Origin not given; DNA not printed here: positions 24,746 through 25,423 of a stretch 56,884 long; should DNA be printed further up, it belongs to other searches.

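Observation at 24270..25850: Second NRPS adenylation domain has a specificity code (about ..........) that I cannot match to any standard substrate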

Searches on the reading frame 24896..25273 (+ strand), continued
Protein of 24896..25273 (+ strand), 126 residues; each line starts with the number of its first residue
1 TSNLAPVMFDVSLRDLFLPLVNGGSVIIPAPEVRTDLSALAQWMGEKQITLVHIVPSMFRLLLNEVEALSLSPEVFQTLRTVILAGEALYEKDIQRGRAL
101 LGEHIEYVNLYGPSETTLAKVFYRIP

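Call 74: get_annotated_region(hit=H10, flank=15000)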
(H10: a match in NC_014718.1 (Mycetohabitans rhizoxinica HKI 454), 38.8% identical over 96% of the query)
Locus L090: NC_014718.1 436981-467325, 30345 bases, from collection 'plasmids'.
description: Mycetohabitans rhizoxinica HKI 454 plasmid pBRH01, complete sequence
organism: Mycetohabitans rhizoxinica HKI 454 (NCBI taxid 882378)
taxonomy: Bacteria; Pseudomonadota; Betaproteobacteria; Burkholderiales; Burkholderiaceae; Mycetohabitans; Mycetohabitans rhizoxinica; Mycetohabitans rhizoxinica HKI 454
host: -; source: -; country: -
typing (MOB-suite, as given by PLSDB): non-mobilizable
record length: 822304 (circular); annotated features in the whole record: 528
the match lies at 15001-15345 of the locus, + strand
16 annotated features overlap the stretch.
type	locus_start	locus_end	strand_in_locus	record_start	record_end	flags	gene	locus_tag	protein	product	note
CDS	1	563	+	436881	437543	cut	-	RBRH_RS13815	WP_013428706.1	hypothetical protein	-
CDS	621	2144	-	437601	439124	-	-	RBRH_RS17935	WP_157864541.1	hypothetical protein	-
CDS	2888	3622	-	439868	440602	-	-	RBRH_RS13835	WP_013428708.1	ProQ/FinO family protein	-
CDS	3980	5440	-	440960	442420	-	-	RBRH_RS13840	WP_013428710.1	DegQ family serine endoprotease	-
CDS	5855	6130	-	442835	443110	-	-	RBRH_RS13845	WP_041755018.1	hypothetical protein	-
CDS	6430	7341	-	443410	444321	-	-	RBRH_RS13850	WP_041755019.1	LysR family transcriptional regulator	-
CDS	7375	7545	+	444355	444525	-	-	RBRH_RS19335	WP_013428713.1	hypothetical protein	-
CDS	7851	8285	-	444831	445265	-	-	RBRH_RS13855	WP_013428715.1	transposase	-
CDS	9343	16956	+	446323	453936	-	-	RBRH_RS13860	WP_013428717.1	non-ribosomal peptide synthetase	-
CDS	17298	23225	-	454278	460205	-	uvrA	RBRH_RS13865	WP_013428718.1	excinuclease ABC subunit UvrA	GO:0006289 - nucleotide-excision repair [Evidence IEA]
CDS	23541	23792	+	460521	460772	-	-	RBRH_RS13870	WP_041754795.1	hypothetical protein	-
CDS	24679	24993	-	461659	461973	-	-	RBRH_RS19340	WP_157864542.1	hypothetical protein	-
CDS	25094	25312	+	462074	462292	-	-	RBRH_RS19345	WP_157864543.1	hypothetical protein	-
CDS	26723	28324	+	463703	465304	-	ahpF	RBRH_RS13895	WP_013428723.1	alkyl hydroperoxide reductase subunit F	GO:0009398 - FMN biosynthetic process [Evidence IEA]; GO:0006805 - xenobiotic metabolic process [Evidence IEA]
CDS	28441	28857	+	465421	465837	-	-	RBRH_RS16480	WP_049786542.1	hypothetical protein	-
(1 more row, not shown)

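Call 77: search_protein_families(library=pfam, proteins=[L041:5647-7419:+, L070:5256-6971:+, L025:1843-3480:+, L027:7544-8512:+, L027:8537-9277:+, L040:16069-17259:+, L056:17250-18077:+, L068:8576-9421:+, L069:8056-9111:+, L007:13728-14765:+], max_evalue=0.0001)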
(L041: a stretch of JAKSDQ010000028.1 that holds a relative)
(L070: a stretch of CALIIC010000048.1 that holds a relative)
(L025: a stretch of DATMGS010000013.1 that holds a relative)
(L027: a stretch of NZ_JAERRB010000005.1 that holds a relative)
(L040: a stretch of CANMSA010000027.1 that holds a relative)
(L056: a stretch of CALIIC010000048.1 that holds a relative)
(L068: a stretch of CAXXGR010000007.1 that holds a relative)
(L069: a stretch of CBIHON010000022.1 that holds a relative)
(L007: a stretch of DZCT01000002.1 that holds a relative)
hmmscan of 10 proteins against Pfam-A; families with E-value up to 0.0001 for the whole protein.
L041:5647-7419:+ (591 aa): 2 families
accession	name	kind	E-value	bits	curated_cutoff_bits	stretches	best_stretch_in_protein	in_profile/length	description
PF00668.25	Condensation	-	9.5e-97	325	30.6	1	128-572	2-452/456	Condensation domain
PF00550.31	PP-binding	-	6.9e-14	52.3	20.8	1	44-106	1-65/67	Phosphopantetheine attachment site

L070:5256-6971:+ (572 aa): 4 families
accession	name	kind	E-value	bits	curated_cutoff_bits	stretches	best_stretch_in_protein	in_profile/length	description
PF00005.33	ABC_tran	-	2.6e-26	93.3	25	1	362-501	1-136/137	ABC transporter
PF13304.12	AAA_21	-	1.2e-07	32.6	27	0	466-534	230-300/304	AAA domain, putative AbiEii toxin, Type IV TA system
PF02463.25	SMC_N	-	2.9e-06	27.3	40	1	359-546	12-211/220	RecF/RecN/SMC N terminal domain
PF13476.12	AAA_23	-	3.2e-05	25.1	27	1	358-493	8-142/201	AAA domain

L025:1843-3480:+ (546 aa): 4 families
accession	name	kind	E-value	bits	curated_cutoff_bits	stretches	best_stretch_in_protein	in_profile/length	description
PF18456.6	CmlA_N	-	2.7e-87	292.4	25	1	7-238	1-231/232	Diiron non-heme beta-hydroxylase N-terminal domain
PF12706.13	Lactamase_B_2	-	8.5e-12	45.5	27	1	270-425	3-161/200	Beta-lactamase superfamily domain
PF13483.12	Lactamase_B_3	-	5.6e-10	39.9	24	1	253-400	2-108/160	Beta-lactamase superfamily domain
PF00753.33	Lactamase_B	-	4.1e-08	33.8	22.7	1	257-329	5-76/196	Metallo-beta-lactamase superfamily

L027:7544-8512:+ (323 aa): 1 family
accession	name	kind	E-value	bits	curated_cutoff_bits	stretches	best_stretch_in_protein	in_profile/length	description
PF02668.22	TauD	-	8.6e-33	114.8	27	1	27-320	13-265/267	Taurine catabolism dioxygenase TauD, TfdA family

L027:8537-9277:+ (247 aa): 9 families
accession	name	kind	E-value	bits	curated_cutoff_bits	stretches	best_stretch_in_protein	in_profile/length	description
PF13649.12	Methyltransf_25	-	2.3e-17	63.9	27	1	51-148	2-97/97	Methyltransferase domain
PF08242.18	Methyltransf_12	-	8.6e-16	58.9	30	1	51-150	1-98/98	Methyltransferase domain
PF08241.18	Methyltransf_11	-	3.6e-14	53.6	21.2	1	51-152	1-95/95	Methyltransferase domain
PF13489.12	Methyltransf_23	-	1.8e-12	47.8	27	1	42-173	18-136/164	Methyltransferase domain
PF13847.12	Methyltransf_31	-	3.6e-12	46.6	27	1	48-156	5-113/145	Methyltransferase domain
PF05175.20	MTS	-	5.1e-07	29.9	23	1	35-152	22-138/170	Methyltransferase small domain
PF02353.26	CMAS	-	1.1e-05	25.4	27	1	46-162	62-174/273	Mycolic acid cyclopropane synthetase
PF00891.24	Methyltransf_2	-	1.3e-05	25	22.3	1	48-162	64-174/210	O-methyltransferase domain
PF05891.18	Methyltransf_PK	-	1.5e-05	25.1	27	1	33-154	39-161/218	AdoMet dependent proline di-methyltransferase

L040:16069-17259:+ (397 aa): 2 families
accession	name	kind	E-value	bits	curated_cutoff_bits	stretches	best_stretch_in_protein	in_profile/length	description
PF00535.33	Glycos_transf_2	-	8.5e-10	39.3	23.3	1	41-168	3-130/168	Glycosyl transferase family 2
PF13704.12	Glyco_tranf_2_4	-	1.3e-06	29.3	27.5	1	51-129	7-83/98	Glycosyl transferase family 2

L056:17250-18077:+ (276 aa): 1 family
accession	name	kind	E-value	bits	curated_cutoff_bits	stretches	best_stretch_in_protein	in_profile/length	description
PF05721.19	PhyH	-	6.1e-29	102.3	22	1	59-202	61-212/213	Phytanoyl-CoA dioxygenase (PhyH)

L068:8576-9421:+ (282 aa): 1 family
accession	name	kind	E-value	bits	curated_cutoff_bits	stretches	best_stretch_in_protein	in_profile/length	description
PF04338.18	DUF481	-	1.3e-10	42.1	21.1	1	104-278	41-206/210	Protein of unknown function, DUF481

L069:8056-9111:+ (352 aa): 1 family
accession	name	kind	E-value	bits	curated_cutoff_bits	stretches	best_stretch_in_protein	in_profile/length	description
PF04338.18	DUF481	-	3.3e-22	80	21.1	1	109-278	2-162/210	Protein of unknown function, DUF481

L007:13728-14765:+ (346 aa): 2 families
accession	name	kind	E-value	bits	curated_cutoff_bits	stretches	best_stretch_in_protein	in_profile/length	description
PF08541.16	ACP_syn_III_C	-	8.4e-20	71.2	26.6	1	250-335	4-88/90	3-Oxoacyl-[acyl-carrier-protein (ACP)] synthase III C terminal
PF08545.16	ACP_syn_III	-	4.9e-19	68.4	24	1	111-186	1-80/80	3-Oxoacyl-[acyl-carrier-protein (ACP)] synthase III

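Call 92: search_protein_families(library=ncbifam, proteins=[L087:15448-16218:+], max_evalue=0.00001)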
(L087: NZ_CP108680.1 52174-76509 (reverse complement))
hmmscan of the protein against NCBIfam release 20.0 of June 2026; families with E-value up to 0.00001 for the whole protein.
L087:15448-16218:+ (257 aa): 3 families
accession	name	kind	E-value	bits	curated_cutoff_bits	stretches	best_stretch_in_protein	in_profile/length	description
NF052483.1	racemase_CuyB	equivalog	1.4e-55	188.7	190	1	18-238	1-224/225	cysteate racemase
TIGR00035.1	asp_race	subfamily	5.3e-37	127.6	93.1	1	17-219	4-208/236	amino acid racemase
NF007569.0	PRK10200.1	equivalog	2.2e-07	30.8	417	1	17-222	3-214/230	aspartate/glutamate racemase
